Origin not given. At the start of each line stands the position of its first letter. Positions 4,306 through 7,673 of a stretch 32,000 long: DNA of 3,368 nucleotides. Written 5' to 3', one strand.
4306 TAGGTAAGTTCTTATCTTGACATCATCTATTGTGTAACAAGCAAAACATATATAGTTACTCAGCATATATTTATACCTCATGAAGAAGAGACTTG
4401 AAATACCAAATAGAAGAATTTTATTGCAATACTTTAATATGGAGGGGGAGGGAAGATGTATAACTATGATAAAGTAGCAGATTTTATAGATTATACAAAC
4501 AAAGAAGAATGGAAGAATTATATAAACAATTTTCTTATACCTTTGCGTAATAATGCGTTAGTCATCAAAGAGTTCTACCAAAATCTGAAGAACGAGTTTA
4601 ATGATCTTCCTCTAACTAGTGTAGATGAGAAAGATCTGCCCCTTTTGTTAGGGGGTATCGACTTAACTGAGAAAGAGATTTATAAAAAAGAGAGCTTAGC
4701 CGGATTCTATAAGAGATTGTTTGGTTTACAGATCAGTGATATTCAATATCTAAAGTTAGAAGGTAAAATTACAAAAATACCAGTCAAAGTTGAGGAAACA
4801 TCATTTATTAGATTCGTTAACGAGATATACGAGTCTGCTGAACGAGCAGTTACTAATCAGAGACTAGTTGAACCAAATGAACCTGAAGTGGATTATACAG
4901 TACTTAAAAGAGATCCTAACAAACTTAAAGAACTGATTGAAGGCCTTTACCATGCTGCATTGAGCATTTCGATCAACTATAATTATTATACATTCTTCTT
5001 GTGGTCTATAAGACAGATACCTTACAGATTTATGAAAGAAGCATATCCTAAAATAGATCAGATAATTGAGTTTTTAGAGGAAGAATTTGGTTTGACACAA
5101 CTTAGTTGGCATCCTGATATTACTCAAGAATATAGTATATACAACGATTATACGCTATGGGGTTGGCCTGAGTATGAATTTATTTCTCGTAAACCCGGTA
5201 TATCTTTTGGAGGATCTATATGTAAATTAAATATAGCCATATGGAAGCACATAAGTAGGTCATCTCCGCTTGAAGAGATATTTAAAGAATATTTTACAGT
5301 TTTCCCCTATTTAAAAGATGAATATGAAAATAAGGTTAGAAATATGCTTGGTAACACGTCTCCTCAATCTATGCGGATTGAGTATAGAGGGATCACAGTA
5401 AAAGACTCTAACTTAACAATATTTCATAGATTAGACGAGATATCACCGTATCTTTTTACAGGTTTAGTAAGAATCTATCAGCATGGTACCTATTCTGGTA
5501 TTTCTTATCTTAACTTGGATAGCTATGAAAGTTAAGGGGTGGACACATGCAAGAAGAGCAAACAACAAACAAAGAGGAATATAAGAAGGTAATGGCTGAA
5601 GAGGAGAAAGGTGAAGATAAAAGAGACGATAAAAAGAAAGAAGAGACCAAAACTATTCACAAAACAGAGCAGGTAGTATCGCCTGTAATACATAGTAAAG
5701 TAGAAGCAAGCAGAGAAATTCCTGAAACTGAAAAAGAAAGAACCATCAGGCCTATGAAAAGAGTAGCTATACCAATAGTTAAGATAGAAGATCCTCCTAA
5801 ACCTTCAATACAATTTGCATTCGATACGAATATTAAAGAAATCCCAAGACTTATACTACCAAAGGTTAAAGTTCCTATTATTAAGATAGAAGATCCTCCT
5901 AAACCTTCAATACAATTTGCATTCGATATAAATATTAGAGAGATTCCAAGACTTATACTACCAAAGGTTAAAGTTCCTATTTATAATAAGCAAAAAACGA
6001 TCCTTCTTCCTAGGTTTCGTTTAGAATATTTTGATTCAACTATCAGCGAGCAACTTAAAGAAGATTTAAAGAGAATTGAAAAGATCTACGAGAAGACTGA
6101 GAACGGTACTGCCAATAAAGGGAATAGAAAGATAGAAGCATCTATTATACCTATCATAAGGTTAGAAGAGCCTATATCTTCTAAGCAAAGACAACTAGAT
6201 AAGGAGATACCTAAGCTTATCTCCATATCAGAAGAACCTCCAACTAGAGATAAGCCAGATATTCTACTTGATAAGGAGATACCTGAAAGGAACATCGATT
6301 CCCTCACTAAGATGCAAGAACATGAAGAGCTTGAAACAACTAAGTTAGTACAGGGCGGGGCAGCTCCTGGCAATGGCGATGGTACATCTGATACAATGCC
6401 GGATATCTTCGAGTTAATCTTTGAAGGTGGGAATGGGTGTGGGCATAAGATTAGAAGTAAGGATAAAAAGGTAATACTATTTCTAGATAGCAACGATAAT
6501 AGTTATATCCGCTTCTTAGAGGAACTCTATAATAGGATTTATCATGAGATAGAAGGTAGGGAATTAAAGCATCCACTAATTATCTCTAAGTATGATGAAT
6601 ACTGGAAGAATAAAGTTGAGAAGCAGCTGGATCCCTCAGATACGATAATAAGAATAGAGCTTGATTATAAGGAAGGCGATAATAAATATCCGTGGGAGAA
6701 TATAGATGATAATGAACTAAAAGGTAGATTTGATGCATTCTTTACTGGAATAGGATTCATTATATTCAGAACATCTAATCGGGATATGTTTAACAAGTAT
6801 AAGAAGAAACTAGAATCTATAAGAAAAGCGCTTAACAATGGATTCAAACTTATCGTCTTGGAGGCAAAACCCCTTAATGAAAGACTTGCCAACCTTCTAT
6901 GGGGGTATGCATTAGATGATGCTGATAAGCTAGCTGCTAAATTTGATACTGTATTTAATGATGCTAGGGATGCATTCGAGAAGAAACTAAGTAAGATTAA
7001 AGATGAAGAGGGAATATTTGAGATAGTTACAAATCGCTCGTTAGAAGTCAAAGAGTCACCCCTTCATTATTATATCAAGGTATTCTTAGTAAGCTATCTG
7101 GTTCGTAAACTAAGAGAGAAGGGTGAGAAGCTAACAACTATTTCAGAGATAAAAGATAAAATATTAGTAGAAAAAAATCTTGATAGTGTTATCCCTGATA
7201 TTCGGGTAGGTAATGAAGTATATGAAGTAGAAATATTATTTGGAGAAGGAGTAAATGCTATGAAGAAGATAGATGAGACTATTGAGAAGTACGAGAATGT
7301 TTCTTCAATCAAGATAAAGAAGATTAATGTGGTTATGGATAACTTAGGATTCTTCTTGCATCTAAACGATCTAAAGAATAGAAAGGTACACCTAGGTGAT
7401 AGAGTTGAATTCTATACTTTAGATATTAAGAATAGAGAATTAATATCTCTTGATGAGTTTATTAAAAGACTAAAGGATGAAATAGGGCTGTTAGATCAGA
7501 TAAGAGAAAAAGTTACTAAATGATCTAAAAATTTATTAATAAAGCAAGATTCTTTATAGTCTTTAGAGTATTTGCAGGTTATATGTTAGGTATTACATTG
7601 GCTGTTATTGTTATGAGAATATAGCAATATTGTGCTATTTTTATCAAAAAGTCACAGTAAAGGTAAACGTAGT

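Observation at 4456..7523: Compositionally foreign two-gene cassette with no recognisable family: best candidate for an undescribed accessory system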

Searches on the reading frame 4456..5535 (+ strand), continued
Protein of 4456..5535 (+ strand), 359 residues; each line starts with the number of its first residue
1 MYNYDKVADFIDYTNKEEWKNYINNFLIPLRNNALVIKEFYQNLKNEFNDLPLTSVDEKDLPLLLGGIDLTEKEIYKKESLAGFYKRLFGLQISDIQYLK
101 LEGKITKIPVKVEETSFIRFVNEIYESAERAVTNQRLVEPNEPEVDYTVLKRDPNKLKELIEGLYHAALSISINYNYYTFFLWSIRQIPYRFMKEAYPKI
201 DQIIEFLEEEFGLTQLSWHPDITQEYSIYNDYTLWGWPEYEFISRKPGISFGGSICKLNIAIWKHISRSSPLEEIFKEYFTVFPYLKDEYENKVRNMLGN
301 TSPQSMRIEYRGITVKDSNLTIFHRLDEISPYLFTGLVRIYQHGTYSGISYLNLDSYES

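Call 100: search_protein_families(library=padloc, proteins=[L002:2173-5520:+, L002:5530-8286:+, L001:3500-4063:+], max_evalue=0.001)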
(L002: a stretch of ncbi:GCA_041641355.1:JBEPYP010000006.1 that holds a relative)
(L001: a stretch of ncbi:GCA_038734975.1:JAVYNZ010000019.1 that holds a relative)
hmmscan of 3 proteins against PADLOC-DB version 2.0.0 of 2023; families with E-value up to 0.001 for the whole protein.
L002:2173-5520:+ (1115 aa): 48 families (the best 25 are shown)
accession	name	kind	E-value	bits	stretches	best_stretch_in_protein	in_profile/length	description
PDLC00659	HmaA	-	1.1e-153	511.6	1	69-1083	67-1147/1176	SNF2 helicase / DEAD-box helicase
PDLC02504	BrxHI|BrxHII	-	1.1e-143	478.4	1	74-971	78-970/971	BrxHII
PDLC02620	DrmD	-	5.7e-122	406.6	1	102-688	96-681/1060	DrmD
PDLC02500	BrxHI|BrxHII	-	4.3e-119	397.5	1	102-890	87-868/933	BrxHI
PDLC02621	DrmD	-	4.3e-118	394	1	70-667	84-713/1040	DrmD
PDLC02572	DrmA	-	6.4e-87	290.5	1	110-898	123-949/1043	DrmA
PDLC02632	DrmD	-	3.6e-77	258.4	1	109-598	127-635/662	DrmD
PDLC02619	DrmD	-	1.2e-75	253.3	2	94-532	21-455/872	DrmD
PDLC02633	DrmD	-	2.4e-69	232.3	1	69-647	87-692/839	DrmD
PDLC02634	DrmD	-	1.5e-65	219.5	1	86-629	72-624/900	DrmD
PDLC02624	DrmD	-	6.1e-60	201.4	1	143-637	1-522/652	DrmD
PDLC02623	DrmD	-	2.5e-58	195.7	2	306-670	381-703/1040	DrmD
PDLC02840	DpdE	-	3e-47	159.6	3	453-604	520-670/1091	DpdE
PDLC02622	DrmD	-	5.4e-43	145.4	1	111-380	128-405/422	DrmD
PDLC02843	DpdE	-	1.9e-40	136.7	2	104-301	157-322/1091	DpdE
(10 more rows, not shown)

L002:5530-8286:+ (918 aa): 14 families
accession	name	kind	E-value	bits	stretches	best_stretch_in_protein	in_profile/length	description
PDLC00661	HmaB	-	3.3e-107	357.5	2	157-861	219-929/973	DNA-adenine methylase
PDLC00660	HmaB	-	3.1e-106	354.4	3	156-861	217-923/967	DNA-adenine methylase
PDLC03352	MTase_II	-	1.6e-72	242.8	3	289-541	352-606/1023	Type II methyltransferase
PDLC02189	DUF1156_MTase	-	8.5e-51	171.2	3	297-666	384-703/944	-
PDLC03233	MTase_II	-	1.9e-44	150.3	1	9-622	34-623/731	Type II methyltransferase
PDLC03314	MTase_II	-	4.6e-31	105.7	2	106-664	164-701/944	Type II methyltransferase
PDLC02541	PglX|PglXI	-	2.1e-13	47.3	1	252-611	277-591/919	PglXI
PDLC03367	MTase_II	-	2.8e-12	43.8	2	499-610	348-444/633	Type II methyltransferase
PDLC03319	MTase_II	-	1e-09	35.8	1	486-609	281-389/503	Type II methyltransferase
PDLC03312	MTase_II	-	1.2e-05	21.2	1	493-607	523-625/1344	Type II methyltransferase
PDLC03224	MTase_II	-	2.6e-05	21.3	1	107-146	95-134/481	Type II methyltransferase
PDLC03346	MTase_II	-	4e-05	19.5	1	494-613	605-707/1068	Type II methyltransferase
PDLC04134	mad2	-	0.00014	18.8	1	489-656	350-462/492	mads_2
PDLC03380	MTase_II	-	0.00053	17.3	0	467-523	234-289/393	Type II methyltransferase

L001:3500-4063:+ (187 aa): 1 family
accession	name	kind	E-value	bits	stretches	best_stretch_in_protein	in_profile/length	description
PDLC00425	ThsB1|ThsB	-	0.00014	19.1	1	45-123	302-376/389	TIR-like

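Call 113: search_dna_similar(query=window:4456-5532:+, collection=plasmids, mode=protein, max_evalue=0.001, max_rows=10)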
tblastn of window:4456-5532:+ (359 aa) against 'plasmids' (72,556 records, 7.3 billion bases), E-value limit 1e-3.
No match.

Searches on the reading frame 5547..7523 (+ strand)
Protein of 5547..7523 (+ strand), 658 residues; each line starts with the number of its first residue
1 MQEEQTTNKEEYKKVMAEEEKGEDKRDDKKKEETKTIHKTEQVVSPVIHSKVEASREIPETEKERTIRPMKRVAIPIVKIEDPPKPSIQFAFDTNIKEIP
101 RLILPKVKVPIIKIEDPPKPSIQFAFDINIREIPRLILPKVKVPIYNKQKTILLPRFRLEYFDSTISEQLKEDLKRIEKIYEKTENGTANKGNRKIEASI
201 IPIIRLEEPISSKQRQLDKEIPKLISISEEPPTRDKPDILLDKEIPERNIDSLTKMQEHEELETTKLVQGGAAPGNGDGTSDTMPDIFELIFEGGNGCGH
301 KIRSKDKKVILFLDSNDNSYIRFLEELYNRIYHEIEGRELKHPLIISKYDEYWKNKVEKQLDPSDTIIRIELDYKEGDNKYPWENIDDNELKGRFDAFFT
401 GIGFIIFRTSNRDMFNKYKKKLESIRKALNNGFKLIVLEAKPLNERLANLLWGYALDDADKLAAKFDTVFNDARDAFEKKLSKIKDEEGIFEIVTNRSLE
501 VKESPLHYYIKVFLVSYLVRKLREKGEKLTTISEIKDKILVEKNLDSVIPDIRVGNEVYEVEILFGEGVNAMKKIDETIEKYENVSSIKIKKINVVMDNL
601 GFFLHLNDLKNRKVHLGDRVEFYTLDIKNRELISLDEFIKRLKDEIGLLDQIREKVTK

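Call 5: search_protein_families(library=pfam, proteins=[window:5547-7523:+], max_evalue=0.1)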
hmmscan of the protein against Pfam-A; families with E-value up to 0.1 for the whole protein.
window:5547-7523:+ (658 aa): 1 family
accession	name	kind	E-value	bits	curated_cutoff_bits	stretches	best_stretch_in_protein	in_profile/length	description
PF22600.2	MTPAP-like_central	-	0.038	14.5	27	0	105-131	100-123/139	Poly(A) RNA polymerase, mitochondrial-like, central palm domain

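Call 6: search_protein_families(library=padloc, proteins=[window:5547-7523:+], max_evalue=1)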
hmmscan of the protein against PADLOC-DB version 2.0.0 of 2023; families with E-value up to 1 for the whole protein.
window:5547-7523:+ (658 aa): 1 family
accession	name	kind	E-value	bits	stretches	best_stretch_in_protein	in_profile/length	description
PDLC04755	PDC-M64B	-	0.016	13.2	1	618-653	14-49/166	-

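Call 7: search_protein_families(library=ncbifam, proteins=[window:5547-7523:+], max_evalue=1)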
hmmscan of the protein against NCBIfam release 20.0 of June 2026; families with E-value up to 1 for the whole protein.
window:5547-7523:+ (658 aa): 0 families

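Call 8: find_homologous_proteins(query=window:5547-7523:+)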
Query window:5547-7523:+ (658 aa): 2 proteins with E <= 0.001 among 8000 candidates.
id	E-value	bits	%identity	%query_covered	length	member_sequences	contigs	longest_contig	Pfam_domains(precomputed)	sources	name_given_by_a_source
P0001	4.9e-115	404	50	71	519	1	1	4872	-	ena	-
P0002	2.4e-61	226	33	91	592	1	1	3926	-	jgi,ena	-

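Call 32: predict_structure(alignment_id=A2)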
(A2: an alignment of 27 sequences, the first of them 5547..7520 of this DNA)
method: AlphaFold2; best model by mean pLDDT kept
length: 658 residues; sequences in the alignment: 27
mean_pLDDT: 65.6   pTM: 0.58
mean pLDDT of the five models: 65.6, 64.4, 64.0, 63.7, 62.2
residues with pLDDT >= 90: 172; 70-90: 175; 50-70: 68; < 50: 243
segments of 3 or more residues with pLDDT < 50: 1-8, 27-164, 185-281
pLDDT, mean of each block of 10 residues (from residue 1): 45 67 52 33 27 31 35 36 39 38 38 41 42 44 33 33 54 74 45 29 28 35 31 34 35 35 27 29 72 80 85 87 92 85 82 63 78 78 82 71 84 93 91 90 87 85 82 94 80 83 87 96 94 94 89 95 75 88 85 95 91 90 95 95 80 64
secondary structure, 60 per line:
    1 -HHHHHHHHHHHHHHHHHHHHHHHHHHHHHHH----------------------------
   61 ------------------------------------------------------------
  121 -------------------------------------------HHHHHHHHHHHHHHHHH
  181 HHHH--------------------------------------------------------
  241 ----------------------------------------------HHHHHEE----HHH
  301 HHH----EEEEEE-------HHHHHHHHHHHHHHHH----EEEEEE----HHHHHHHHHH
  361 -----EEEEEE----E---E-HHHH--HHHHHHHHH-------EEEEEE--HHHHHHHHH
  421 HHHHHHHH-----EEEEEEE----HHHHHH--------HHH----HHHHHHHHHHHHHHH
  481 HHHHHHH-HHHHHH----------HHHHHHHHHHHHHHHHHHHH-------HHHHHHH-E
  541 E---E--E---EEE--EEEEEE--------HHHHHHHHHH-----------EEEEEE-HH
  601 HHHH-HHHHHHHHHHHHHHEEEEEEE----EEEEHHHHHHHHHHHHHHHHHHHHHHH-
elements in order: H2-32 H164-184 H287-291 H298-303 E308-313 H321-336 E341-346 H351-360 E366-371 H382-385 H388-396 E404-409 H412-428 E434-440 H445-450 H466-487 H489-494 H505-524 H532-538 E552-554 E557-562 H571-580 E592-597 H599-604 H606-619 E620-626 E631-634 H635-657

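Call 36: fold_search(model_id=the predicted structure, library=pdb)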
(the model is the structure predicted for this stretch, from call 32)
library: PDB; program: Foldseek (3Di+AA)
matches with E <= 10: 1050; with E <= 0.001: 16
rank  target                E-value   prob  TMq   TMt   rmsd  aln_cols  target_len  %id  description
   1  7jgr_A                3.9e-05  0.96  0.15  0.22  23.8       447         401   11  Structure of Drosophila ORC bound to DNA (84 bp) and Cdc6 (released 2020-09-09)
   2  1jr3_D                7.3e-05  1.00  0.19  0.32  15.4       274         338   12  Crystal Structure of the Processivity Clamp Loader Gamma Complex of E. coli DNA Polymerase III (released 2001-09-26)
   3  6mat_E                1.6e-04  0.85  0.16  0.18  23.4       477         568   10  Cryo-EM structure of the essential ribosome assembly AAA-ATPase Rix7 (released 2019-02-06)
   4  3glh_A                1.9e-04  0.99  0.18  0.31  15.7       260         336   12  Crystal Structure of the E. coli clamp loader bound to Psi Peptide (released 2009-05-26)
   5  8s0e_D                2.1e-04  0.95  0.17  0.25  23.7       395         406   10  H. sapiens OCCM bound to double stranded DNA (released 2024-10-02)
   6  9olj_A                3.6e-04  0.95  0.16  0.20  22.3       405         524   10  22bin20S complex (NSF-alphaSNAP-2:2 syntaxin-1a:SNAP-25), hydrolyzing, class 18 (released 2025-08-06)
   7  6vvo_D                3.8e-04  0.97  0.17  0.32  19.7       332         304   13  Structure of the human clamp loader (Replication Factor C, RFC) bound to the sliding clamp (Proliferating Cell Nuclear (released 2020-02-26)
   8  8q3y_A                4.1e-04  0.60  0.12  0.17  21.5       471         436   13  Crystal structure of apo Can2 from Thermoanaerobacter brockii (released 2023-11-22)
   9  7wbu                  4.9e-04  0.82  0.13  0.10  17.6       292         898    8  Cryo-EM structure of bovine NLRP9 (released 2022-04-06)
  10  5uj7_D                5.2e-04  0.90  0.16  0.25  23.2       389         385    9  Structure of the active form of human Origin Recognition Complex ATPase motor module, complex subunitS 1, 4, 5 (released 2017-02-08)
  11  7tjj_E                5.6e-04  0.91  0.15  0.21  13.9       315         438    9  S. cerevisiae ORC bound to 84 bp ARS1 DNA and Cdc6 (state 1) with docked Orc6 N-terminal domain (released 2022-10-05)
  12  9crx_A                6.7e-04  0.92  0.17  0.21  20.1       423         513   14  Y20S (Sec18-Sec17-Sec9-Sso1-Snc1) EDTA - Class 3 (released 2025-10-01)
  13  5irn                  7.6e-04  0.90  0.15  0.14  15.7       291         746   10  Crystal structure of rabbit NOD2 in an ADP-bound state (Crystal form1) (released 2016-06-29)
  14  9nly_D                7.6e-04  0.82  0.16  0.15  18.7       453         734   14  Y20S (Sec18-Sec17-Sec9-Sso1-Snc1) EDTA - Class 7 (released 2025-10-01)
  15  8q3z_A                8.0e-04  0.72  0.14  0.20  22.8       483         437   10  Crystal structure of cA4-bound Can2 from Thermoanaerobacter brockii (released 2023-11-22)
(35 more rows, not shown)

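Call 39: search_solved_structures(query=A2, max_evalue=10)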
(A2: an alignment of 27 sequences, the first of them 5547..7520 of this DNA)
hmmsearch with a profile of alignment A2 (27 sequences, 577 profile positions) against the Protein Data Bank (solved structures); distinct sequences matched with E-value up to 10: 14.
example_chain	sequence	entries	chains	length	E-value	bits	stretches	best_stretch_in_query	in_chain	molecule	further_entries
2h4y_A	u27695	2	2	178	0.017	17.3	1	107-249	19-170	Caspase-1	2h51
3d6f_A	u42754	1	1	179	0.026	16.7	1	106-249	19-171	Caspase-1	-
1sc1_A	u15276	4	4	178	0.029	16.5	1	107-249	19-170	Interleukin-1 beta convertase | Caspase-1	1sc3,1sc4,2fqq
3d6m_A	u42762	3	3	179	0.032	16.4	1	106-249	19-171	Caspase-1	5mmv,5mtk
1rwk_A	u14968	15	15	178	0.032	16.4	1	107-249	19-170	Interleukin-1 beta convertase | Caspase 1, isoform gamma | Caspase-1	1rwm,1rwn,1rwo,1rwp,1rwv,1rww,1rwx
6f6r_A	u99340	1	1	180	0.033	16.4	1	106-249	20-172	Caspase-1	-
2hbr_A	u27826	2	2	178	0.034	16.3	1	107-249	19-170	Caspase-1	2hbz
6kn0_A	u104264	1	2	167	0.038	16.2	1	107-249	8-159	Caspase-1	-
1ibc_A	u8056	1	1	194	0.04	16.1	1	108-249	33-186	INTERLEUKIN-1BETA CONVERTING ENZYME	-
6vie_A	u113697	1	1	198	0.04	16.1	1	107-249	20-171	Caspase-1 subunit p20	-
3d6h_A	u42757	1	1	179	0.041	16.1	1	106-249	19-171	Caspase-1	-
1bmq_A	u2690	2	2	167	0.042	16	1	107-249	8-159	PROTEIN (INTERLEUKIN-1 BETA CONVERTASE) | INTERLEUKIN-1 BETA CONVERTING ENZYME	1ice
3ns7_A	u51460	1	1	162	0.06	15.5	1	109-249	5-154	Caspase-1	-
3kip_A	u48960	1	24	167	1.1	11.3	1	312-340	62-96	3-dehydroquinase, type II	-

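Call 45: search_protein_families(library=pfam, alignment_id=A2, max_evalue=1)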
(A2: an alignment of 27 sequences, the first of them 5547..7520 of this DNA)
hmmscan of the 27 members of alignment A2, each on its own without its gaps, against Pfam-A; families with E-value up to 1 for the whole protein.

A. member 1, window:5547-7520:+ (658 aa): 1 family
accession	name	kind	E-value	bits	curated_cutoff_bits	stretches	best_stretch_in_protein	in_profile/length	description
PF22600.2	MTPAP-like_central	-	0.038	14.5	27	0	105-131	100-123/139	Poly(A) RNA polymerase, mitochondrial-like, central palm domain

B. families by the number of members that match (of 27 scanned): 14 families
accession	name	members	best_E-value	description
PF16501.10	SCAPER_N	2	0.002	S phase cyclin A-associated protein in the endoplasmic reticulum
PF05226.16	CHASE2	1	0.021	CHASE2 domain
PF22600.2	MTPAP-like_central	1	0.038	Poly(A) RNA polymerase, mitochondrial-like, central palm domain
PF20285.3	CTD9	1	0.04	C-terminal domain 9 of the ABC-three component (ABC-3C) systems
PF09224.18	DUF1961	1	0.077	Domain of unknown function (DUF1961)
PF21095.3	CarD_C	1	0.081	CarD, C-terminal domain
PF09110.16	HAND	1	0.13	HAND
PF09424.15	YqeY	1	0.19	Yqey-like protein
PF14424.12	Toxin-deaminase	1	0.2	The BURPS668_1122 family of deaminases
PF04155.23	Ground-like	1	0.23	Ground-like domain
PF11655.13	DUF2589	1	0.26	Protein of unknown function (DUF2589)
PF24076.1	DUF7368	1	0.27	Family of unknown function (DUF7368)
PF25703.1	AcrF31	1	0.38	Anti-CRISPR protein F31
PF25082.1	GIPC1_GH2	1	0.63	GIPC1-3 GH2 domain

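Call 90: find_encoding_contigs(protein=P0001, flank=8000, max_places=2)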
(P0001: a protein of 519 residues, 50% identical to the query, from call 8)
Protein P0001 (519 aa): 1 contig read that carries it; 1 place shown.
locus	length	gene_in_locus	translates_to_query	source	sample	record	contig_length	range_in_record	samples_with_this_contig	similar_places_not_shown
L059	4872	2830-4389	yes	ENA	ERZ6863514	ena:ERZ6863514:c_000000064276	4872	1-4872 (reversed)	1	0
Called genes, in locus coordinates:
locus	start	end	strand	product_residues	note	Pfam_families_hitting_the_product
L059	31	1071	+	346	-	PF05496:RuvB_N, PF00493:MCM (faint)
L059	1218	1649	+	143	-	-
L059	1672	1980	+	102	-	-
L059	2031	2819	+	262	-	-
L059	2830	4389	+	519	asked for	-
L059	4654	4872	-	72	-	?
